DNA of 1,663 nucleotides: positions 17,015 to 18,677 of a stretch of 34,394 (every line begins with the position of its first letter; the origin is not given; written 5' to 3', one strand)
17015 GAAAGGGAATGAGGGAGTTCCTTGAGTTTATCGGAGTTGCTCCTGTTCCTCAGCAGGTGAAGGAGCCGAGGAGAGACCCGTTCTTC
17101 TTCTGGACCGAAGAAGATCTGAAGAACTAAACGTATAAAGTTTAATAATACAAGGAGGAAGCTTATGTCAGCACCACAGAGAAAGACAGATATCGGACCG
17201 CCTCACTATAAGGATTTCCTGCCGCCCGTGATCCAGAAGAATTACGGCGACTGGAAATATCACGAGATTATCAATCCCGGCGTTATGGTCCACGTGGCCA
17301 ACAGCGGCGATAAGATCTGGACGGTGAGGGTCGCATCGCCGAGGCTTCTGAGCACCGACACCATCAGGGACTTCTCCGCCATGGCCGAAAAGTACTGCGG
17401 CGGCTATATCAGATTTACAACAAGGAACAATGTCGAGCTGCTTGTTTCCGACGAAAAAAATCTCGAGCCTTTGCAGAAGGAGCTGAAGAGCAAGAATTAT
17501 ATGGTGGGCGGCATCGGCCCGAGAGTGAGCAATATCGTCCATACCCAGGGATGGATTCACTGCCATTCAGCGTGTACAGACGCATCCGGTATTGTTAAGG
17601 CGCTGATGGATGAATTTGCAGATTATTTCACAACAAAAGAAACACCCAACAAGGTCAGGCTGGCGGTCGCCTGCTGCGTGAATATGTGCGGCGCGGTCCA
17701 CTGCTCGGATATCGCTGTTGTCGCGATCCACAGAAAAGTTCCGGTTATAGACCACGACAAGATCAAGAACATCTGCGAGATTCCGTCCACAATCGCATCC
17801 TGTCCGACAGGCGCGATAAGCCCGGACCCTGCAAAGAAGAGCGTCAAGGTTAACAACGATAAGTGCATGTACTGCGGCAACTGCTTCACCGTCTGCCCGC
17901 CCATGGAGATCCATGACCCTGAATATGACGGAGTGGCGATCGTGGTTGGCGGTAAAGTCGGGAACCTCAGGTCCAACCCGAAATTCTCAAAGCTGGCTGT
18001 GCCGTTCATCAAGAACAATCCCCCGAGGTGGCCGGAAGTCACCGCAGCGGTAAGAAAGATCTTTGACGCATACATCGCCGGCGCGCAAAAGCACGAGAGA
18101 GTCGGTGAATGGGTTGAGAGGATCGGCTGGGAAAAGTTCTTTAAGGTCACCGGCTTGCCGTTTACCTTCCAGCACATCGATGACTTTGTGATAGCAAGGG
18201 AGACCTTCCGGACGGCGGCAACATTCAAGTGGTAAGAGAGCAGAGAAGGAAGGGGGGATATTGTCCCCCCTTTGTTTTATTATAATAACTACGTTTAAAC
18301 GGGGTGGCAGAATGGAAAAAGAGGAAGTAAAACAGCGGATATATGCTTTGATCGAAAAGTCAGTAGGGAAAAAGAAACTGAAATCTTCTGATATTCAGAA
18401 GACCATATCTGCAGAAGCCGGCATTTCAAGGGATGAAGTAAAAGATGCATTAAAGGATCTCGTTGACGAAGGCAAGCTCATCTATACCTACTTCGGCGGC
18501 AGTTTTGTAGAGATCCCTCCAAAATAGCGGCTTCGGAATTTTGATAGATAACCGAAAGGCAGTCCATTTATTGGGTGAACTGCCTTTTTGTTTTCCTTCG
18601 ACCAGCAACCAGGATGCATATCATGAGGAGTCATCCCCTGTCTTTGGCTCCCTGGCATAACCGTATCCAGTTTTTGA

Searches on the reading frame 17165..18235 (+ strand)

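Call 13: search_protein_families(library=pfam, proteins=[window:17165-18235:+])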
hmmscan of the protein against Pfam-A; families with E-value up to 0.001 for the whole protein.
window:17165-18235:+ (356 aa): 7 families
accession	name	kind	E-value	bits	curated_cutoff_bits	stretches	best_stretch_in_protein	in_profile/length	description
PF01077.27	NIR_SIR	-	8.1e-37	126.5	27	1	118-333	2-154/158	Nitrite and sulphite reductase 4Fe-4S domain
PF03460.22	NIR_SIR_ferr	-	7.3e-15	54.9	24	1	44-109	2-68/69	Nitrite/Sulfite reductase ferredoxin-like half domain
PF12838.12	Fer4_7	-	6e-07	30.3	27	1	211-245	10-49/52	4Fe-4S dicluster domain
PF25160.1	LdpA_Fe-S-bd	-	1.4e-05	25.3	27.6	1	210-253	10-47/49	LdpA Fe-S cluster-binding domain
PF13237.11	Fer4_10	-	1.5e-05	25.2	25.5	1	211-245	17-53/53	4Fe-4S dicluster domain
PF00037.32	Fer4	-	0.00011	22.3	21.1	1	227-245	1-19/24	4Fe-4S binding domain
PF13187.11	Fer4_9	-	0.00013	22.4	27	1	211-245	10-48/52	4Fe-4S dicluster domain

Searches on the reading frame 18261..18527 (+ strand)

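Call 13: search_protein_families(library=pfam, proteins=[window:18261-18527:+])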
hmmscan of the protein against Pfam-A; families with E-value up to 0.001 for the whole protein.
window:18261-18527:+ (88 aa): 3 families
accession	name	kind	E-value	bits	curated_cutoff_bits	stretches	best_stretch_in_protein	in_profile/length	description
PF03962.21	Mnd1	-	3.8e-05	24.3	23.5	1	43-72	15-44/60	Mnd1 HTH domain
PF21128.4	MCM4_WHD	-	0.0003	21.2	24.4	1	17-75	4-64/75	MCM4, winged helix domain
PF08679.17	DsrD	-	0.00035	21.2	24.2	1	24-75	2-51/65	Dissimilatory sulfite reductase D (DsrD)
